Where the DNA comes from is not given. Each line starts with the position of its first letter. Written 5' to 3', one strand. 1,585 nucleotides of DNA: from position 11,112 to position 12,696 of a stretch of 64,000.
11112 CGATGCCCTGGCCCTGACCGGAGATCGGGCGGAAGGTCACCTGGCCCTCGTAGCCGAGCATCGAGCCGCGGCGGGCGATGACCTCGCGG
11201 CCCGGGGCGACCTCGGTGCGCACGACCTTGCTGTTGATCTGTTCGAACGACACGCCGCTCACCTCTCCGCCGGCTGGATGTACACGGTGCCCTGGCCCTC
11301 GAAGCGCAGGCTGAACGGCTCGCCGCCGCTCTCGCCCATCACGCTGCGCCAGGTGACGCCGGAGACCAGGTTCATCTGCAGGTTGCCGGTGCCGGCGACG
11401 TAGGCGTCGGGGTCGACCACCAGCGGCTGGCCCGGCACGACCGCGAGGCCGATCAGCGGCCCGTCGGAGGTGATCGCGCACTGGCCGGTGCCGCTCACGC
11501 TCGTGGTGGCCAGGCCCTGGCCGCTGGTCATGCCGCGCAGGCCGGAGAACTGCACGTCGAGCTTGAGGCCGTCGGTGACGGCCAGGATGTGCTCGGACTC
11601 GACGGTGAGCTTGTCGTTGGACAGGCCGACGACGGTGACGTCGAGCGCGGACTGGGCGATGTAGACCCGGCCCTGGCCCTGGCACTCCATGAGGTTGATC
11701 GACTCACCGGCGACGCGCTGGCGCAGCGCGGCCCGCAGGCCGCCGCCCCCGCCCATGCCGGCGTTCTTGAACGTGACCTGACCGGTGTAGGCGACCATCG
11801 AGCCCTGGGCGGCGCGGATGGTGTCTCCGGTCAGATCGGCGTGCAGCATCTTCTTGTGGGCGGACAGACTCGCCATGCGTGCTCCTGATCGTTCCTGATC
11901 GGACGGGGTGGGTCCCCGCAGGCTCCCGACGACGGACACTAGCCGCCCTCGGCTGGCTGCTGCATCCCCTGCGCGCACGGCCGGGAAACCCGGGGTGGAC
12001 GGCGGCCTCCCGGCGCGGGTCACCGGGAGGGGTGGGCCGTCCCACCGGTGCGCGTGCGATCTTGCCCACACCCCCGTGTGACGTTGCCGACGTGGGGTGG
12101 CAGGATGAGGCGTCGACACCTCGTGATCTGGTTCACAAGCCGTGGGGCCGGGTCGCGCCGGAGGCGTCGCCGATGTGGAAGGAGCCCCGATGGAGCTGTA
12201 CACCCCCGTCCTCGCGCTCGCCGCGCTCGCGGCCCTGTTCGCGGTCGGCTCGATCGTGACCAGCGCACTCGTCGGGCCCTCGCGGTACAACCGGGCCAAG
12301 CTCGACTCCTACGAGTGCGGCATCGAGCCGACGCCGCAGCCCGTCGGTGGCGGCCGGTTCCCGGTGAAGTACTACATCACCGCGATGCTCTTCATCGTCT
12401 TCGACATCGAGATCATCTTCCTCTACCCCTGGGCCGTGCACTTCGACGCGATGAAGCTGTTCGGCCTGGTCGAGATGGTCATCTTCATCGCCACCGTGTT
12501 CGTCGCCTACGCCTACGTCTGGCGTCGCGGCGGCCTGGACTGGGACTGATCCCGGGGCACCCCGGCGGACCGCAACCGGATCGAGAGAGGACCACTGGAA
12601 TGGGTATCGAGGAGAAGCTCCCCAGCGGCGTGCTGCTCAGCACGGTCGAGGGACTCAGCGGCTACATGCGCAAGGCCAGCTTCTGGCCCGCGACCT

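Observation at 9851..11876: Operon of three translationally coupled AIM24/DUF124 paralogues between menG and nuoA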

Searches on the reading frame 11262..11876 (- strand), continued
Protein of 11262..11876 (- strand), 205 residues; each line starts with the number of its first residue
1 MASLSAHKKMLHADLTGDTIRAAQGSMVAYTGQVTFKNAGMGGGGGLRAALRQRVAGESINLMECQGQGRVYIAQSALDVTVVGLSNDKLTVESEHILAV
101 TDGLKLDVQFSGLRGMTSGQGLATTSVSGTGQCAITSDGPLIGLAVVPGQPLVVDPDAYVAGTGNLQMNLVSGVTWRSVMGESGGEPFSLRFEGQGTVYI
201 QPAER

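Call 77: fold_search(model_id=the predicted structure, library=pdb)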
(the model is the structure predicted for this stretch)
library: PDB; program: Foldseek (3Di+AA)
matches with E <= 10: 117; with E <= 0.001: 7
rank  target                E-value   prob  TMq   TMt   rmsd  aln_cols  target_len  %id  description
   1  1pg6                  2.3e-11  1.00  0.72  0.69   5.2       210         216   21  X-Ray Crystal Structure of Protein SPYM3_0169 from Streptococcus pyogenes. Northeast Structural Genomics Consortium Targ (released 2003-12-02)
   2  1yox_D                1.7e-09  1.00  0.68  0.67   4.5       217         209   21  Structure of the conserved Protein of Unknown Function PA3696 from Pseudomonas aeruginosa (released 2005-04-26)
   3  1yox_E                4.2e-09  1.00  0.66  0.66   4.7       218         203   20  Structure of the conserved Protein of Unknown Function PA3696 from Pseudomonas aeruginosa (released 2005-04-26)
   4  1yox_B                1.1e-08  1.00  0.67  0.70   3.8       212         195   19  Structure of the conserved Protein of Unknown Function PA3696 from Pseudomonas aeruginosa (released 2005-04-26)
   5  1yox_F                1.7e-08  1.00  0.65  0.71   3.6       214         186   18  Structure of the conserved Protein of Unknown Function PA3696 from Pseudomonas aeruginosa (released 2005-04-26)
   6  1yox_A                3.1e-08  1.00  0.65  0.70   3.3       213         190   18  Structure of the conserved Protein of Unknown Function PA3696 from Pseudomonas aeruginosa (released 2005-04-26)
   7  1yox_C                5.4e-08  1.00  0.66  0.69   4.4       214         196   20  Structure of the conserved Protein of Unknown Function PA3696 from Pseudomonas aeruginosa (released 2005-04-26)
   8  7kfa_B                1.3e-01  0.06  0.13  0.09  17.5       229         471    9  PCSK9 in complex with PCSK9i a 13mer cyclic peptide LDLR disruptor (released 2021-11-10)
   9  5oca_B                1.9e-01  0.06  0.14  0.09  17.3       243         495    8  PCSK9:Fab Complex with Dextran Sulfate (released 2017-09-20)
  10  8fpq_B                4.2e-01  0.04  0.15  0.09  17.0       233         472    8  PCSK9 in complex with an inhibitor (released 2024-10-16)
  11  6hcg_A                4.5e-01  0.02  0.10  0.05  27.2       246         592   10  Klebsiella pneumoniae type II secretion system outer membrane complex. PulD, PulS and PulC HR domain. (released 2019-11-27)
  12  5y9h_C                6.1e-01  0.02  0.11  0.07  31.7       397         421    8  Crystal structure of SafDAA-dsc complex (released 2017-11-15)
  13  5h4s                  6.8e-01  0.03  0.15  0.12  20.8       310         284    8  Crystal structure of a rhamnose-binding lectin SUL-I from the toxopneustid sea urchin Toxopneustes pileolus (released 2017-05-17)
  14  6v4r_H                6.8e-01  0.03  0.14  0.14  15.9       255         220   10  Crystal structure of a chimeric MR78-like antibody chimera-1 Fab (released 2020-11-25)
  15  8vbq_H                6.8e-01  0.02  0.13  0.11  25.5       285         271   13  Structure of bovine anti-HIV Fab Bess7 (released 2024-09-04)
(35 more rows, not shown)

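Call 78: get_annotated_region(hit=H2, flank=12000)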
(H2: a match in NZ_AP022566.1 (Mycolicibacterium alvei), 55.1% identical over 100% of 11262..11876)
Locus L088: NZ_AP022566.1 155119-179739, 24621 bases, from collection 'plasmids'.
description: Mycolicibacterium alvei strain JCM 12272 plasmid pJCM12272, complete sequence
organism: Mycolicibacterium alvei (NCBI taxid 67081)
taxonomy: Bacteria; Actinomycetota; Actinomycetes; Mycobacteriales; Mycobacteriaceae; Mycolicibacterium; Mycolicibacterium alvei
host: -; source: -; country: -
typing (MOB-suite, as given by PLSDB): non-mobilizable
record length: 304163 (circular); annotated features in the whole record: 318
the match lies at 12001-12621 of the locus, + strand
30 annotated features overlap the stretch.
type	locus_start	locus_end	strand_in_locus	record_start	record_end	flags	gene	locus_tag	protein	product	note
CDS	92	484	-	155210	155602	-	-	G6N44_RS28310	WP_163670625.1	hypothetical protein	-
CDS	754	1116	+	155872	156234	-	-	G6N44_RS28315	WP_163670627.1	hypothetical protein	-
CDS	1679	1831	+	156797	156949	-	-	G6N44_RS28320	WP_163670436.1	hypothetical protein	-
CDS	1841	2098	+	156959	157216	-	-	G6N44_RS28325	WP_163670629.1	hypothetical protein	-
CDS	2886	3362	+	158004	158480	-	-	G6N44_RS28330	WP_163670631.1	hypothetical protein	-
CDS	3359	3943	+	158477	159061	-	-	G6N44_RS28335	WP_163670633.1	3'-5' exoribonuclease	-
CDS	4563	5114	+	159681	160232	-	-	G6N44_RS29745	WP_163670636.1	DUF4326 domain-containing protein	-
CDS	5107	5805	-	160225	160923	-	-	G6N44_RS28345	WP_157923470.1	sensor domain-containing protein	-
CDS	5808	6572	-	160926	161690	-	-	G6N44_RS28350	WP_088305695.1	hypothetical protein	-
CDS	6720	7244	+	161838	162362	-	-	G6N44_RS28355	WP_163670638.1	hypothetical protein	-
CDS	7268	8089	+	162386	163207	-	-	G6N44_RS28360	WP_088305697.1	DUF3137 domain-containing protein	-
CDS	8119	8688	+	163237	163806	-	-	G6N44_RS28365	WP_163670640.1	LemA family protein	-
CDS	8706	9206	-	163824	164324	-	-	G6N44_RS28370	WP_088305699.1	hypothetical protein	-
CDS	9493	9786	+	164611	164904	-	-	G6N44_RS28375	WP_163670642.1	hypothetical protein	-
CDS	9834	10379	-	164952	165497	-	-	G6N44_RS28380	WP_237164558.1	hypothetical protein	-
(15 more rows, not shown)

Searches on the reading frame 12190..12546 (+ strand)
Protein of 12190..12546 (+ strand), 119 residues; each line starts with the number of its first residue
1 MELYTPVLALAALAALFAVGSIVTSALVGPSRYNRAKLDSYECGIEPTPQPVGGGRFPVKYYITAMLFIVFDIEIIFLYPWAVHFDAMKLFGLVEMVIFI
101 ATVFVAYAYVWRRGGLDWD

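Call 66: search_protein_families(library=pfam, proteins=[window:12190-12546:+], max_evalue=0.0001)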
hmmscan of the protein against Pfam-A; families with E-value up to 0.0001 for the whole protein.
window:12190-12546:+ (119 aa): 1 family
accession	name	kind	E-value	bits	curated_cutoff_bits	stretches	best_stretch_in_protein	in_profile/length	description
PF00507.24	Oxidored_q4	-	1.1e-35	122.2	23.3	1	20-118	3-99/99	NADH-ubiquinone/plastoquinone oxidoreductase, chain 3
